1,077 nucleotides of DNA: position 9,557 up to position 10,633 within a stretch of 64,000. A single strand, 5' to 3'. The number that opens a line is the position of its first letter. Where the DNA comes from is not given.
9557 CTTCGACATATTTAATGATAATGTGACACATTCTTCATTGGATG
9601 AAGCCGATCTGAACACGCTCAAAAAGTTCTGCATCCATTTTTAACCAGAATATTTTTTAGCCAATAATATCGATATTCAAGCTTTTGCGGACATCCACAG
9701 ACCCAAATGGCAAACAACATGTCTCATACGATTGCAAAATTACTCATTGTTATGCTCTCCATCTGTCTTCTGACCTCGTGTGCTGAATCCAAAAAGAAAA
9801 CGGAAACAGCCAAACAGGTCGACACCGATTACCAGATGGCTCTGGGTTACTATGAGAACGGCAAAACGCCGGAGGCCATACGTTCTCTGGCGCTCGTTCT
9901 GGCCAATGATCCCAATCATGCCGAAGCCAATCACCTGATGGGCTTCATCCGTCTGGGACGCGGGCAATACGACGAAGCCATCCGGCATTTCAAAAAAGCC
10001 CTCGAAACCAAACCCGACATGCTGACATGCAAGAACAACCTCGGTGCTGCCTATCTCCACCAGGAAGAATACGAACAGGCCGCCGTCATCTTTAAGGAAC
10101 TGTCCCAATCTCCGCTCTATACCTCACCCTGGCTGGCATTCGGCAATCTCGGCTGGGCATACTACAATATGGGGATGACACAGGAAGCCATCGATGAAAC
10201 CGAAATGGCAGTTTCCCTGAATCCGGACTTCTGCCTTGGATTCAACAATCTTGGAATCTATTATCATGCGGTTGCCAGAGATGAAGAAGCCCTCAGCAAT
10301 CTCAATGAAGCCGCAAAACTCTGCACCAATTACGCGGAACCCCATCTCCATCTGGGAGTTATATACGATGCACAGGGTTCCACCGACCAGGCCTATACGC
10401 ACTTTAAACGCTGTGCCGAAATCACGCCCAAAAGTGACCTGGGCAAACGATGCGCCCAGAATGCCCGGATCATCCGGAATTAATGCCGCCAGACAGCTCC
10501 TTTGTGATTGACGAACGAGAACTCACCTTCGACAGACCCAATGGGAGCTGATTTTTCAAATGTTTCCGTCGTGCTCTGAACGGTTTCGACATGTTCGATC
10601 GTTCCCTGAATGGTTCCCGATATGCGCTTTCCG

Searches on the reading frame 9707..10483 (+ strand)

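Call 36: search_protein_families(library=pfam, proteins=[window:9707-10483:+], max_evalue=0.0001)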
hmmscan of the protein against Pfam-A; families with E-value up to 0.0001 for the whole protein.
window:9707-10483:+ (258 aa): 19 families
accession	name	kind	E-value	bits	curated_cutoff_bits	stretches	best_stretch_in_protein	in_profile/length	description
PF07719.23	TPR_2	-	2.8e-30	102.3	27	2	72-104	1-33/34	Tetratricopeptide repeat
PF00515.34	TPR_1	-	9.2e-29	98.5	27.8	2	144-175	3-34/34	Tetratricopeptide repeat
PF13414.12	TPR_11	-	9e-22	76.9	26.8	2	85-117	7-39/42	TPR repeat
PF13424.12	TPR_12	-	4.6e-19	68.8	30.1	2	72-131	3-70/77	Tetratricopeptide repeat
PF14559.12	TPR_19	-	8.6e-19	68.1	25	1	83-133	2-52/68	Tetratricopeptide repeat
PF13181.12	TPR_8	-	2.6e-18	65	25.7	0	72-104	1-33/34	Tetratricopeptide repeat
PF13428.12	TPR_14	-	2.9e-18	65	23.5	0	82-104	11-33/44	Tetratricopeptide repeat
PF13174.12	TPR_6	-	1.2e-17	63.6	26.3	0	41-71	3-33/33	Tetratricopeptide repeat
PF13176.12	TPR_7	-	5.1e-16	57.8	27.9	0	84-106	11-33/36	Tetratricopeptide repeat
PF13431.12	TPR_17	-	3.5e-15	55.4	24.4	0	65-92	6-33/34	Tetratricopeptide repeat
PF13432.12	TPR_16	-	4.9e-13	49.7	32.7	1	82-129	7-54/65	Tetratricopeptide repeat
PF13374.12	TPR_10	-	2.3e-12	46.9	27.5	0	106-131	2-27/42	Tetratricopeptide repeat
PF23914.1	TPR_CcmH_CycH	-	1.6e-09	38.2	42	0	34-101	82-150/158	Cytochrome c-type biogenesis protein H TPR domain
PF13371.12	TPR_9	-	1.3e-07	32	35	0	48-104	5-61/73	Tetratricopeptide repeat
PF14561.12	TPR_20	-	4e-07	30.7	25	0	33-73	17-57/90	Tetratricopeptide repeat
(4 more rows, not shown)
